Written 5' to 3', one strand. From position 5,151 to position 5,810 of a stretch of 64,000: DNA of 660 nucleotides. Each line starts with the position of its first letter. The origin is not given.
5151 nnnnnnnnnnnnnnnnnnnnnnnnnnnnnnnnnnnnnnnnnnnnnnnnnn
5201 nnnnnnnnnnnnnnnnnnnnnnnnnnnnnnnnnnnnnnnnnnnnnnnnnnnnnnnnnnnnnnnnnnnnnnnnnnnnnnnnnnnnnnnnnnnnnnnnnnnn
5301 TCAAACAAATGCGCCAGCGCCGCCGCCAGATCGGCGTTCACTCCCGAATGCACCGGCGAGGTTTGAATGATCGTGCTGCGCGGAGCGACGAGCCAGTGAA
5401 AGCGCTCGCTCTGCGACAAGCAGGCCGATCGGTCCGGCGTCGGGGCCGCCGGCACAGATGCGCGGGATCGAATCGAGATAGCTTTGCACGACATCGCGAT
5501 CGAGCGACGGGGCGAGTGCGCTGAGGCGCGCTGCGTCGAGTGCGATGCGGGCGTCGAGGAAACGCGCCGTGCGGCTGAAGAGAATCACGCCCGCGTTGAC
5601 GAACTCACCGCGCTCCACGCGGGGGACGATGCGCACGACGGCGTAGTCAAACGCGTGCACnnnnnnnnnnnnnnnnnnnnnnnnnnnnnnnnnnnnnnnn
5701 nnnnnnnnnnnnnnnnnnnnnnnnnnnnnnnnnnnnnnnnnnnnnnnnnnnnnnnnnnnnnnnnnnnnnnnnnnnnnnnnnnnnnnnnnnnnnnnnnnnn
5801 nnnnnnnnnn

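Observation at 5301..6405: HipA-like kinase core paired with a DUF3037 protein (candidate kinase-based toxin/antitoxin-like module)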

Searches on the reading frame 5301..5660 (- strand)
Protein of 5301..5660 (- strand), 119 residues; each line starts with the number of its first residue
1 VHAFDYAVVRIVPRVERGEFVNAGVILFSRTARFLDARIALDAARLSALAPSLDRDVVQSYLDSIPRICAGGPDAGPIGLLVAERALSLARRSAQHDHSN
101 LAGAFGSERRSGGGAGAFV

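Call 6: search_protein_families(library=ncbifam, proteins=[window:5301-5660:-], max_evalue=0.1)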
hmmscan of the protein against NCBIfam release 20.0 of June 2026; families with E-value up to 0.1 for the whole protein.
window:5301-5660:- (119 aa): 0 families

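Call 7: search_protein_families(library=pfam, proteins=[window:5301-5660:-], max_evalue=1)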
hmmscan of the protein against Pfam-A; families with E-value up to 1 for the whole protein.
window:5301-5660:- (119 aa): 1 family
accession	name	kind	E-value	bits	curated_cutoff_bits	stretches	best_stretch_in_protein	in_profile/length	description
PF11236.13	DUF3037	-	4.6e-26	91.8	22.6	1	6-83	1-78/118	Protein of unknown function (DUF3037)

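Call 8: search_protein_families(library=padloc, proteins=[window:5301-5660:-], max_evalue=1)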
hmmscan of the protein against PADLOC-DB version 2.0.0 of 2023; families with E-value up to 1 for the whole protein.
window:5301-5660:- (119 aa): 1 family
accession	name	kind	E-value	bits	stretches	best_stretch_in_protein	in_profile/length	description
PDLC04767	PDC-M66B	-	1.8e-11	42.1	1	1-65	1-65/281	-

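Call 28: find_homologous_proteins(query=window:5301-5660:-, max_evalue=0.001)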
Query window:5301-5660:- (119 aa): 1654 proteins with E <= 0.001 among 1829 candidates; the best 120 are listed.
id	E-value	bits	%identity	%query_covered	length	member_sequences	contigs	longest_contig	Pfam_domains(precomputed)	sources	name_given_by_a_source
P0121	1.1e-68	246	100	100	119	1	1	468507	PF11236.14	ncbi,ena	-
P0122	3.2e-41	158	93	68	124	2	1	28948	PF11236.14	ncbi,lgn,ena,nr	ncbi:MAG TPA: DUF3037 domain-containing protein [Thermoanaerobaculia bacterium]|nr:DUF3037 domain-co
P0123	1.7e-40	156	93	68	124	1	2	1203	PF11236.14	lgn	-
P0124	2.0e-40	155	91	68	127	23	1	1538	PF11236.14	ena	-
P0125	4.4e-40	154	90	68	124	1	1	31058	PF11236.14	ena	-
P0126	4.9e-40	154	89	68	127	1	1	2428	PF11236.14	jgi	jgi:Protein of unknown function (DUF3037)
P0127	8.6e-40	153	91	68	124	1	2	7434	PF11236.14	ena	-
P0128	1.4e-39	153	91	68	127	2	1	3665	PF11236.14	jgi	jgi:Protein of unknown function (DUF3037)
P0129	1.6e-39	152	90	68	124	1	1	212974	PF11236.14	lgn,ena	-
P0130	1.6e-39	152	89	68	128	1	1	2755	PF11236.14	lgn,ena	-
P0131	2.2e-39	152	90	68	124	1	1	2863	PF11236.14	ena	-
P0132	3.1e-39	152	88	68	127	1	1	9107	PF11236.14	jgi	jgi:Protein of unknown function (DUF3037)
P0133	5.5e-39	151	87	69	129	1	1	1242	PF11236.14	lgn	-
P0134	5.7e-39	151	89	68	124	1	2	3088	PF11236.14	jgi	-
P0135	8.1e-39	150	89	68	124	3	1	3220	PF11236.14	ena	-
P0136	8.7e-39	150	88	68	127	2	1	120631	PF11236.14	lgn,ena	-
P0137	8.7e-39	150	88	68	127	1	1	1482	PF11236.14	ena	-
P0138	1.2e-38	150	86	68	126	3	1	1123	PF11236.14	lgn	-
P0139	1.9e-38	149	89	68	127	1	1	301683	PF11236.14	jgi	-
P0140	2.3e-38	149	68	88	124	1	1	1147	PF11236.14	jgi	jgi:Protein of unknown function (DUF3037)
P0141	2.5e-38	149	90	68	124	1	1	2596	PF11236.14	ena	-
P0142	3.0e-38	148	86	68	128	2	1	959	PF11236.14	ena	-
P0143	4.8e-38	148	89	68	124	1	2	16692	PF11236.14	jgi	-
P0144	5.5e-38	147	85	68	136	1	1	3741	PF11236.14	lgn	-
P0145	7.2e-38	147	86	68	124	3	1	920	PF11236.14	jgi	jgi:hypothetical protein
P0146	7.2e-38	147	86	68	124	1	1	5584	PF11236.14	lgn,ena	-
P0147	9.6e-38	147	84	68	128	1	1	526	PF11236.14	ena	-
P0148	1.1e-37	146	84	68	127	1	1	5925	PF11236.14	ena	-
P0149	1.4e-37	146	85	68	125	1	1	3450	PF11236.14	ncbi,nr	ncbi:MAG TPA: DUF3037 domain-containing protein [Thermoanaerobaculia bacterium]|nr:DUF3037 domain-co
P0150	2.0e-37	146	84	68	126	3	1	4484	PF11236.14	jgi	jgi:hypothetical protein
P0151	2.2e-37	146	86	68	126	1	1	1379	PF11236.14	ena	-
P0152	2.2e-37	146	86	68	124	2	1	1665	PF11236.14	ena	-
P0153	3.3e-37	145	85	68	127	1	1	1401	PF11236.14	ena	-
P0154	3.3e-37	145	85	68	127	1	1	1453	PF11236.14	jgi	jgi:hypothetical protein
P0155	5.4e-37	144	84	68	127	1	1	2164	PF11236.14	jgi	jgi:hypothetical protein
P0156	6.0e-37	144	66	90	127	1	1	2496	PF11236.14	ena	-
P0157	6.3e-37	144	83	69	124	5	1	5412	PF11236.14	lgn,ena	-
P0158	7.4e-37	144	84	68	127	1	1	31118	PF11236.14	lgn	-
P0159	9.3e-37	144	68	89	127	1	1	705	PF11236.14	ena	-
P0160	1.1e-36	143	85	67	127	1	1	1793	PF11236.14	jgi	jgi:hypothetical protein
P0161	2.2e-36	142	84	68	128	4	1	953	PF11236.14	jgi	-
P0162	2.2e-36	142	85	67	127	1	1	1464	PF11236.14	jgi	jgi:hypothetical protein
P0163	2.3e-36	142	85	68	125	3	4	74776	PF11236.14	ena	-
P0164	3.8e-36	142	84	67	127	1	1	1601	PF11236.14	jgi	jgi:hypothetical protein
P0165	3.8e-36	142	83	68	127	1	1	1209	PF11236.14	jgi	jgi:hypothetical protein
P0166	3.9e-36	142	83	68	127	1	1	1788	PF11236.14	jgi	jgi:hypothetical protein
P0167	4.5e-36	141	83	68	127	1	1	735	PF11236.14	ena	-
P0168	4.8e-36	141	84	67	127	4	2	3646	PF11236.14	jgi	-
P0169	5.5e-36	141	83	68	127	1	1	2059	PF11236.14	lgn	-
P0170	6.2e-36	141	84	68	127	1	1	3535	PF11236.14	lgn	-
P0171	7.8e-36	141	83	68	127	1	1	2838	PF11236.14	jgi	jgi:hypothetical protein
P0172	9.4e-36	140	84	68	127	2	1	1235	PF11236.14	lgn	-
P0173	1.1e-35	140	83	68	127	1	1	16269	PF11236.14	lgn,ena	-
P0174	1.1e-35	140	83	68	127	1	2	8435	PF11236.14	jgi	-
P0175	1.1e-35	140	84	68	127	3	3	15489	PF11236.14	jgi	jgi:hypothetical protein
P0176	1.1e-35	140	65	88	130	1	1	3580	PF11236.14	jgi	jgi:Protein of unknown function (DUF3037)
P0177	1.9e-35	139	84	59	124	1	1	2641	PF11236.14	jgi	jgi:hypothetical protein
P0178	2.0e-35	139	84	59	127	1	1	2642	PF11236.14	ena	-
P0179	2.7e-35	139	80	68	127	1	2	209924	PF11236.14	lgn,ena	-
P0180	3.0e-35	139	81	68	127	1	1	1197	PF11236.14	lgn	-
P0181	4.1e-35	138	83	68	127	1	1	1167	PF11236.14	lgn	-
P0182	4.5e-35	138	83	68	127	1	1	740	PF11236.14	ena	-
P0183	8.4e-35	137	78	68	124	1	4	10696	PF11236.14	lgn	-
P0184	1.0e-34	137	81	68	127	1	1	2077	PF11236.14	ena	-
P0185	1.2e-34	137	64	90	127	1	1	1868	PF11236.14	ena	-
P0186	1.5e-34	136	80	68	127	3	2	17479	PF11236.14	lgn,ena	-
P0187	1.6e-34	136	80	69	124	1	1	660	PF11236.14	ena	-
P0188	3.4e-34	135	62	88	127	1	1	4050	PF11236.14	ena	-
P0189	2.3e-33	133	77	68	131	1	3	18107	PF11236.14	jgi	jgi:hypothetical protein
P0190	2.7e-33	132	80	68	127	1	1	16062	PF11236.14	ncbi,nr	ncbi:MAG TPA: DUF3037 domain-containing protein [Thermoanaerobaculia bacterium]|nr:DUF3037 domain-co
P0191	4.8e-33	132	63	87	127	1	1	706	PF11236.14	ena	-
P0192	7.7e-33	131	78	68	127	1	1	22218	PF11236.14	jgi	jgi:hypothetical protein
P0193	8.1e-33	131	58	88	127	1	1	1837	PF11236.14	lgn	-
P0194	1.1e-32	130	77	68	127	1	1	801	PF11236.14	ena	-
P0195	1.3e-32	130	77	68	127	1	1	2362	PF11236.14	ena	-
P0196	1.7e-32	130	78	67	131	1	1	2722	PF11236.14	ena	-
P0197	2.9e-32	129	63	87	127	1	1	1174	PF11236.14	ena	-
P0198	8.5e-32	128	75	68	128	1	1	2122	PF11236.14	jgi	jgi:hypothetical protein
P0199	1.4e-31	127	75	68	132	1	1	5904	PF11236.14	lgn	-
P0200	1.5e-31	127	77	68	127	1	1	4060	PF11236.14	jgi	jgi:hypothetical protein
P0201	1.2e-30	124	76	66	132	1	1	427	PF11236.14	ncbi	-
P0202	3.4e-30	122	77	66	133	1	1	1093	PF11236.14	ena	-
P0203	4.6e-30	122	72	66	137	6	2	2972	PF11236.14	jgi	jgi:hypothetical protein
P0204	4.6e-30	122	75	66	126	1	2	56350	PF11236.14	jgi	jgi:hypothetical protein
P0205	6.5e-30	121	79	63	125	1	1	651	PF11236.14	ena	-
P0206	1.7e-29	120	72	68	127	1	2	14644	PF11236.14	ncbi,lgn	-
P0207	1.8e-29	120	69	67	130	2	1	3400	PF11236.14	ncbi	-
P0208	3.3e-29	119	72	68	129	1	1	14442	PF11236.14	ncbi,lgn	-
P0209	3.4e-29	119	76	66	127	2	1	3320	PF11236.14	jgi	-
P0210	3.4e-29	119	60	92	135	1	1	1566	PF11236.14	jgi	jgi:Protein of unknown function (DUF3037)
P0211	4.9e-29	119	69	69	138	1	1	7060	PF11236.14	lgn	-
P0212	6.7e-29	118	75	66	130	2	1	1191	PF11236.14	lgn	-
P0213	7.7e-29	118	72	69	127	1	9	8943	PF11236.14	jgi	jgi:hypothetical protein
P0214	8.4e-29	118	73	68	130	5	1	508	PF11236.14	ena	-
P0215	8.9e-29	118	72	66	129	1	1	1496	PF11236.14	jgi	jgi:hypothetical protein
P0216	8.9e-29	118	71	67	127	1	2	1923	PF11236.14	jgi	jgi:hypothetical protein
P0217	9.3e-29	118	72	66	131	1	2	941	PF11236.14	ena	-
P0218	9.6e-29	118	75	67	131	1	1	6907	PF11236.14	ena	-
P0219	1.1e-28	118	71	67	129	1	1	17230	PF11236.14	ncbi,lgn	-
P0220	1.1e-28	118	74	67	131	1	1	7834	PF11236.14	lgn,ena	-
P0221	1.2e-28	117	74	67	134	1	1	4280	PF11236.14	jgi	jgi:hypothetical protein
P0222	1.2e-28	117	76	66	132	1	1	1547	PF11236.14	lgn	-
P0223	1.2e-28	117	74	67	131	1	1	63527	PF11236.14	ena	-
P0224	1.2e-28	117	72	68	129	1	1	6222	PF11236.14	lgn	-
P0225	1.3e-28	117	72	66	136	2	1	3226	PF11236.14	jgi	jgi:hypothetical protein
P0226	1.4e-28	117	58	88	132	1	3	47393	PF11236.14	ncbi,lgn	-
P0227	1.6e-28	117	74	67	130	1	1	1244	PF11236.14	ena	-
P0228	2.2e-28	117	73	66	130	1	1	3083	PF11236.14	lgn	-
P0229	2.3e-28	116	74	67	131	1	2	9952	PF11236.14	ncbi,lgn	ncbi:MAG TPA: DUF3037 domain-containing protein [Thermoanaerobaculia bacterium]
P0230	2.8e-28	116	71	70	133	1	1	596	PF11236.14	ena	-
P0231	2.8e-28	116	70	66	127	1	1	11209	PF11236.14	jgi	jgi:hypothetical protein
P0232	2.9e-28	116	66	82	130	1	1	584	PF11236.14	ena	-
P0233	3.1e-28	116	73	68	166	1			PF11236.14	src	-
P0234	3.2e-28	116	70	68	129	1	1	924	PF11236.14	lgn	-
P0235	3.3e-28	116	70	70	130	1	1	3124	PF11236.14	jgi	jgi:hypothetical protein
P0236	3.4e-28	116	74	67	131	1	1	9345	PF11236.14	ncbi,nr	ncbi:MAG TPA: DUF3037 domain-containing protein [Thermoanaerobaculia bacterium]|nr:DUF3037 domain-co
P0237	3.7e-28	116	72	66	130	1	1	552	PF11236.14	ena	-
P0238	3.8e-28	116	72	66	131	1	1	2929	PF11236.14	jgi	jgi:hypothetical protein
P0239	4.1e-28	116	71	67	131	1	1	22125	PF11236.14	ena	-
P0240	4.2e-28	116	72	68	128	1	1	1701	PF11236.14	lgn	-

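Call 37: find_encoding_contigs(protein=P0121, flank=2000, max_places=3)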
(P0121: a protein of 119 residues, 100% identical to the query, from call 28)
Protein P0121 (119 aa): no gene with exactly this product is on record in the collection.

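Call 43: search_protein_families(library=padloc, proteins=[P0122], max_evalue=0.01)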
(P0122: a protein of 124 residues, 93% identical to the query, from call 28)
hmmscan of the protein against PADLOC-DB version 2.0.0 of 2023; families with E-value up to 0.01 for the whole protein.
P0122 (124 aa): 1 family
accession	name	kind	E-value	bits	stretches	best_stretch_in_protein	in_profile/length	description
PDLC04767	PDC-M66B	-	4e-13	47.5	1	1-123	1-128/281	-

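Call 50: predict_structure(alignment_id=A4)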
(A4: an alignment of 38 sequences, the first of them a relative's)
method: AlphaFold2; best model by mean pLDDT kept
length: 124 residues; sequences in the alignment: 38
mean_pLDDT: 94.7   pTM: 0.88
mean pLDDT of the five models: 94.7, 89.6, 81.4, 73.4, 58.5
residues with pLDDT >= 90: 112; 70-90: 12; 50-70: 0; < 50: 0
segments of 3 or more residues with pLDDT < 50: none
pLDDT, mean of each block of 10 residues (from residue 1): 97 86 97 97 94 94 96 95 97 89 96 98 95
secondary structure, 60 per line:
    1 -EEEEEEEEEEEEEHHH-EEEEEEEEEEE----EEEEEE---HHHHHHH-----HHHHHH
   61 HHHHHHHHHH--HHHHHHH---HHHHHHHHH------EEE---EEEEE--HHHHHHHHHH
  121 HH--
elements in order: E2-14 E19-29 E34-39 H43-49 H55-70 H73-79 H83-91 E98-100 E104-108 H111-122

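Call 62: search_protein_families(library=pfam, proteins=[P0122], max_evalue=0.01)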
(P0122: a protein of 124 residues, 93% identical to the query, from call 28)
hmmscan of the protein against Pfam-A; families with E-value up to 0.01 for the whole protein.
P0122 (124 aa): 1 family
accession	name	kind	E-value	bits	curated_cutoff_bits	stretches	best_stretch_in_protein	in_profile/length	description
PF11236.13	DUF3037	-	1.6e-43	148.1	22.6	1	6-123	1-118/118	Protein of unknown function (DUF3037)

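Call 67: search_solved_structures(query=A4, max_evalue=10, show_alignments=2)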
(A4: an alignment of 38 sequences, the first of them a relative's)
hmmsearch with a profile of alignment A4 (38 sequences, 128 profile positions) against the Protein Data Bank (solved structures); distinct sequences matched with E-value up to 10: 0.

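Call 72: fold_search(model_id=the predicted structure, library=pdb)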
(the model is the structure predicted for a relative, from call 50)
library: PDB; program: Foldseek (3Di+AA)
matches with E <= 10: 135; with E <= 0.001: 0
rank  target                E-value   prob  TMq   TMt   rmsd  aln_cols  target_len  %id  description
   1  6kwl_A                7.9e-01  0.03  0.15  0.09  16.0       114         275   15  Crystal structure of pSLA-1*0401(R156A) complex with FMDV-derived epitope MTAHITVPY (released 2020-09-09)
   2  8dy7_D                1.0e+00  0.04  0.16  0.03  18.2        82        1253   20  Streptomyces venezuelae RNAP transcription open promoter complex with WhiA and WhiB transcription factors (released 2023-03-01)
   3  8gqv_A                1.1e+00  0.04  0.17  0.09  15.1        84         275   13  The Crystal Structures of a Swine SLA-2*HB01 Molecules Complexed with a CTL epitope from Asia1 serotype of Foot-and-mo (released 2023-01-11)
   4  9y8u                  1.6e+00  0.11  0.21  0.10   4.3        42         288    5  Crystal structure of the Kelch domain of human KLHL12 with compound 10j (released 2026-04-08)
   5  5j6g_C                1.7e+00  0.02  0.14  0.08  15.8        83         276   17  Recognition of the MHC class Ib molecule H2-Q10 by the natural killer cell receptor Ly49C (released 2016-07-13)
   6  5tzn_F                1.8e+00  0.07  0.20  0.18   5.6        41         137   17  Structure of the viral immunoevasin m12 (Smith) bound to the natural killer cell receptor NKR-P1B (B6) (released 2017-05-24)
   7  5v6c_B                2.1e+00  0.03  0.14  0.13  12.3        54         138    7  Crystal Structure of the Second beta-Prism Domain of RbmC from V. cholerae (released 2018-01-24)
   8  5tzn_G                2.2e+00  0.06  0.20  0.18   5.5        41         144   17  Structure of the viral immunoevasin m12 (Smith) bound to the natural killer cell receptor NKR-P1B (B6) (released 2017-05-24)
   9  6ww7_I                2.3e+00  0.11  0.25  0.21   3.5        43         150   12  Structure of the human ER membrane protein complex in a lipid nanodisc (released 2020-05-27)
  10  5v6f_A                2.5e+00  0.11  0.23  0.21   4.8        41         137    5  Crystal Structure of the Second beta-Prism Domain of RbmC from V. cholerae bound to Mannotriose (released 2018-01-17)
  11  5wux_E                2.5e+00  0.02  0.16  0.15   5.2        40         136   18  TNFalpha-certolizumab Fab (released 2017-06-07)
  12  8r3m_D                2.7e+00  0.02  0.15  0.03  15.6        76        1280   13  Mycobacterium smegnatis RNA polymerase transcription initiation complex with SigmaA, RbpA, HelD N-terminal, CO and PCh (released 2024-10-02)
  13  5v6c_A                2.8e+00  0.10  0.23  0.21   4.8        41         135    5  Crystal Structure of the Second beta-Prism Domain of RbmC from V. cholerae (released 2018-01-24)
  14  7p5x_AD               2.8e+00  0.02  0.16  0.03  16.7        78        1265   13  Mycobacterial RNAP with transcriptional activator PafBC (released 2021-12-22)
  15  8kb6                  2.8e+00  0.02  0.15  0.13   8.5        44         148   14  Crystal Structure of Canine TNF-alpha (released 2024-05-22)
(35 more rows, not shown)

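Call 93: list_cluster_members(proteins=[P0121])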
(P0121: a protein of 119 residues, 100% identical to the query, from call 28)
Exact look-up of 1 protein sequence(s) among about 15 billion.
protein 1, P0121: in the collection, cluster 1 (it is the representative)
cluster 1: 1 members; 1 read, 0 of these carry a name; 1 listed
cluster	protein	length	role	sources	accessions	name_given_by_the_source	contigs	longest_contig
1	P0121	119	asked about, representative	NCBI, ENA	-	-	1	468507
